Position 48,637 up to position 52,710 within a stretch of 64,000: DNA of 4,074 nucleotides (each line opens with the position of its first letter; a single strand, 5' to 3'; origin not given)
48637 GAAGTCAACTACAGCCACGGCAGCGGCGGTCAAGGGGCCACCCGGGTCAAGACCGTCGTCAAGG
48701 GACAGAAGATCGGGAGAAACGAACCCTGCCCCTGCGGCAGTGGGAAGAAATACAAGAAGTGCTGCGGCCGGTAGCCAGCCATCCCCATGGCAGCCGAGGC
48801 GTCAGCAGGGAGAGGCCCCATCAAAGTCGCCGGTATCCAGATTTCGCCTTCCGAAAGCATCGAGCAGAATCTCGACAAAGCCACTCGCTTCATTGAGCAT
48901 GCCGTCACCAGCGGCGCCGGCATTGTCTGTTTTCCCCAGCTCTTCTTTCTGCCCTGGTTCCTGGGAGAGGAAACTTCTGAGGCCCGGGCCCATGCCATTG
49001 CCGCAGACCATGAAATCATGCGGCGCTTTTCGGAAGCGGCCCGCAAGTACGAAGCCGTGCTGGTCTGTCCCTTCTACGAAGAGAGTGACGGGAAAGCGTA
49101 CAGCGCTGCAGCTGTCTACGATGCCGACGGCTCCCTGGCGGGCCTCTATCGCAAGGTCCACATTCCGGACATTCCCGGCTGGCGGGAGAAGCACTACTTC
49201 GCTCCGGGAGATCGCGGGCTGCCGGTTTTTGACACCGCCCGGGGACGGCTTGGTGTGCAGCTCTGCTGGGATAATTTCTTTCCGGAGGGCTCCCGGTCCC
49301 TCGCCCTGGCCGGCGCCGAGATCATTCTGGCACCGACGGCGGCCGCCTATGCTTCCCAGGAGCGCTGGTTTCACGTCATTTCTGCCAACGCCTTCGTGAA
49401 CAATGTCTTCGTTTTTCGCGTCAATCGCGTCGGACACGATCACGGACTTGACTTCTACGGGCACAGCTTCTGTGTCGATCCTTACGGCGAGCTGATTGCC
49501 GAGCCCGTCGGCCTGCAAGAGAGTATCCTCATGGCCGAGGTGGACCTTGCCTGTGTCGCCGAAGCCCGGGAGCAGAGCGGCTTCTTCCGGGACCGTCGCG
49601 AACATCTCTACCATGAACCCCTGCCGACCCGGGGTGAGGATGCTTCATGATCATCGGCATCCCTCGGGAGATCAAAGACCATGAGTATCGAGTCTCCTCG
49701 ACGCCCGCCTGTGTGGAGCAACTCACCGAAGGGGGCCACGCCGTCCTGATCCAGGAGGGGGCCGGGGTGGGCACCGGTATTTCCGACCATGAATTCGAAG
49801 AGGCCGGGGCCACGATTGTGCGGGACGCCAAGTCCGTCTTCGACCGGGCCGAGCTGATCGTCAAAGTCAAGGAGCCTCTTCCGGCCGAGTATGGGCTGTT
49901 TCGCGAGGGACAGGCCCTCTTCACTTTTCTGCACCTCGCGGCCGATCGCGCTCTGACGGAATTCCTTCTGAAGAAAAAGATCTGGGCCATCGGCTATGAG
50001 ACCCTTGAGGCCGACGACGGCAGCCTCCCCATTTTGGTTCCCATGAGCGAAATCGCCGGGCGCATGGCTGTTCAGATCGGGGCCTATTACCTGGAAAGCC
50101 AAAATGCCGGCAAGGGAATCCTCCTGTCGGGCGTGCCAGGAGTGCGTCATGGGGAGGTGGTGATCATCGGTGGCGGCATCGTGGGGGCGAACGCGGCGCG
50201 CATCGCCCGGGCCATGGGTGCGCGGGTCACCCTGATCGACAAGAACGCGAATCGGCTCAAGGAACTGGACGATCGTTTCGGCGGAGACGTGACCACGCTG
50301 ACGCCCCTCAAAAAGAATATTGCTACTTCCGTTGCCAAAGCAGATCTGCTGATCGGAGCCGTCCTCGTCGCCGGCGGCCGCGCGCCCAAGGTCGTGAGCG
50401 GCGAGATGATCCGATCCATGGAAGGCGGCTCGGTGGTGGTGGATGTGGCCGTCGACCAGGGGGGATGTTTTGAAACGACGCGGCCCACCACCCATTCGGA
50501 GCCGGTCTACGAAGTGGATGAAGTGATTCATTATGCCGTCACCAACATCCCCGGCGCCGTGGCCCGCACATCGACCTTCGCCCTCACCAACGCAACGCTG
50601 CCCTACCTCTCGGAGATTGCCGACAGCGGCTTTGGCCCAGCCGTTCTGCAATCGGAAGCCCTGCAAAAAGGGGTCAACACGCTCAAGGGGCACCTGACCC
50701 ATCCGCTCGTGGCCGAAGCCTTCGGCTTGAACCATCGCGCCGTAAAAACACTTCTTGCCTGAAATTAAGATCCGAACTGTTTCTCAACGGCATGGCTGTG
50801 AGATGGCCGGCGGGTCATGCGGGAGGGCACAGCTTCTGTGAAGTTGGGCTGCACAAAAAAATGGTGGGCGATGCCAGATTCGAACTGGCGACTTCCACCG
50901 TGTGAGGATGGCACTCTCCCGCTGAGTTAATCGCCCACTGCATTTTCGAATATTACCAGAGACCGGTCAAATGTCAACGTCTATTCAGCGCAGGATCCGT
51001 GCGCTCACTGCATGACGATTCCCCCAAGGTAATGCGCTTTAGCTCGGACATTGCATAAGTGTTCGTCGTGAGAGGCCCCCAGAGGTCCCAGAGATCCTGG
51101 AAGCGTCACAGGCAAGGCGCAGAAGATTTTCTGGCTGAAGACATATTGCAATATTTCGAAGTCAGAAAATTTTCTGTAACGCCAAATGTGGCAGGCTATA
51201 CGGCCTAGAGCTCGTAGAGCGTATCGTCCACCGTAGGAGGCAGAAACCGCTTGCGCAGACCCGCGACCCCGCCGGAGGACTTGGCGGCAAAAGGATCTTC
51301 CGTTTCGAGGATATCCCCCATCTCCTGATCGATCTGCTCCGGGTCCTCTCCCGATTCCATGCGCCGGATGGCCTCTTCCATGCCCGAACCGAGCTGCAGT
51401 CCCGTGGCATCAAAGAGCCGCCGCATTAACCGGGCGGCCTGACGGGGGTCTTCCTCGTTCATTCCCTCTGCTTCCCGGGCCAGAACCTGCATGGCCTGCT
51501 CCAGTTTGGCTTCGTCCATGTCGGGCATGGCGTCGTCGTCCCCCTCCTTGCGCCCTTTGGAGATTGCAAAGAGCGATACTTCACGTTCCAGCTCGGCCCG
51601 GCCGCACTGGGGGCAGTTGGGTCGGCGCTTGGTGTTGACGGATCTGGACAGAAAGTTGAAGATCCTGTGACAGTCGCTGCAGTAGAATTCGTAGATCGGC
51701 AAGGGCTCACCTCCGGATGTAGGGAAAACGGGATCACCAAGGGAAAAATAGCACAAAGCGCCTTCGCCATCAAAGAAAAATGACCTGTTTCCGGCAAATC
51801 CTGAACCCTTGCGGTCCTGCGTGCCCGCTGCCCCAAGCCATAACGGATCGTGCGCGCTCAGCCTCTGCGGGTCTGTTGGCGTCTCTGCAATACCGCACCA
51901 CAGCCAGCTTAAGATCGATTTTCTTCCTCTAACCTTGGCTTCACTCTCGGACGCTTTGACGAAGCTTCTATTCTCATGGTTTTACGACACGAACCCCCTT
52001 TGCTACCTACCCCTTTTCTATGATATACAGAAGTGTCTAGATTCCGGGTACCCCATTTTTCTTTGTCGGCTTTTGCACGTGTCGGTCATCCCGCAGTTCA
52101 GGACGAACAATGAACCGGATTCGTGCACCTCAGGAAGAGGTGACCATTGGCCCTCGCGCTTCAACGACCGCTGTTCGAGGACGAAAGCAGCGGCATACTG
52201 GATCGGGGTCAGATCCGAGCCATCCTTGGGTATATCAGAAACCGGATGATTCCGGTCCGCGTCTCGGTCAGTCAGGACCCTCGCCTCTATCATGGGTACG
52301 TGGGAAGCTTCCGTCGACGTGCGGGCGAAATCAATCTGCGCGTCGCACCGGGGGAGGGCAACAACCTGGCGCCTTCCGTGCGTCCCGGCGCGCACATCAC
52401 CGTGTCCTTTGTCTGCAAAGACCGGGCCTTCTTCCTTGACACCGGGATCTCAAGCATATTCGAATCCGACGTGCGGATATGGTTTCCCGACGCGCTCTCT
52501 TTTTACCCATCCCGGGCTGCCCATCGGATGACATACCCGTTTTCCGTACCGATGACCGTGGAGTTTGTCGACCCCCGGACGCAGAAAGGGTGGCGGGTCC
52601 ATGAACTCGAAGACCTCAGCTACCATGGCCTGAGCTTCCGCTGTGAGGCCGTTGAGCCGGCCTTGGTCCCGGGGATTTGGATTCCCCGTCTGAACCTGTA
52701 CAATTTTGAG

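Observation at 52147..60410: Candidate uncharacterised module: triple-PilZ/GNAT-like giant protein, two overlapping cobalamin-type radical SAM enzymes, and a dedicated V4R/GAF kinase with an atypical response regulator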

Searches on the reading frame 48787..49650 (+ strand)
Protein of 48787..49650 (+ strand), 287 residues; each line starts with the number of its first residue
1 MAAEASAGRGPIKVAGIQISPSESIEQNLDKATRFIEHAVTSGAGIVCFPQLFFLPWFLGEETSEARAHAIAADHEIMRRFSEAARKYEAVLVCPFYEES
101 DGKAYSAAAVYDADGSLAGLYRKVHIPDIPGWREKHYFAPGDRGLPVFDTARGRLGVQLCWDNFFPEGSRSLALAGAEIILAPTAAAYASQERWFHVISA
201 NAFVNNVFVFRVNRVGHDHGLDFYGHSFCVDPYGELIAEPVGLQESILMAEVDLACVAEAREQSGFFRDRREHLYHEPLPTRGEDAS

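Call 91: search_protein_families(library=pfam, proteins=[window:48787-49650:+], max_evalue=0.00001)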
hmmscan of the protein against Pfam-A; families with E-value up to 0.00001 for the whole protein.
window:48787-49650:+ (287 aa): 1 family
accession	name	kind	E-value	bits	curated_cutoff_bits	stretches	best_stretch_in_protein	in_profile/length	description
PF00795.27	CN_hydrolase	-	1.2e-56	192.3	23.2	1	13-261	1-255/256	Carbon-nitrogen hydrolase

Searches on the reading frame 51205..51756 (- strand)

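Call 42: search_protein_families(library=pfam, proteins=[window:51205-51756:-], max_evalue=0.01)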
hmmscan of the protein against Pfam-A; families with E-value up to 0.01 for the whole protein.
window:51205-51756:- (183 aa): 2 families
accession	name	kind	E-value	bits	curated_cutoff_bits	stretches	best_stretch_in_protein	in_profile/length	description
PF09723.15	Zn_ribbon_8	-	1e-09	38.7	34.4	1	20-58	2-39/41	Zinc ribbon domain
PF06676.16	DUF1178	-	0.00024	22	31.6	1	44-140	31-117/147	Protein of unknown function (DUF1178)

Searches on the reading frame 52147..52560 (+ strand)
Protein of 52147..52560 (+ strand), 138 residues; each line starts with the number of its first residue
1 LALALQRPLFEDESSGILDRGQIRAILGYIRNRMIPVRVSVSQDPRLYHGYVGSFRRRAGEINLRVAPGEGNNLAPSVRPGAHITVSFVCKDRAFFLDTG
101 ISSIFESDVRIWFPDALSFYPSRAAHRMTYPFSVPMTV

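Call 15: search_protein_families(library=pfam, proteins=[window:52147-52560:+], max_evalue=10)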
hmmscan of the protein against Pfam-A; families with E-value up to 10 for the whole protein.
window:52147-52560:+ (138 aa): 1 family
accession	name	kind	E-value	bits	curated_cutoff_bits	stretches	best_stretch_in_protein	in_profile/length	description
PF03614.18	Flag1_repress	-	0.011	16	24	1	23-73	18-67/170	Repressor of phase-1 flagellin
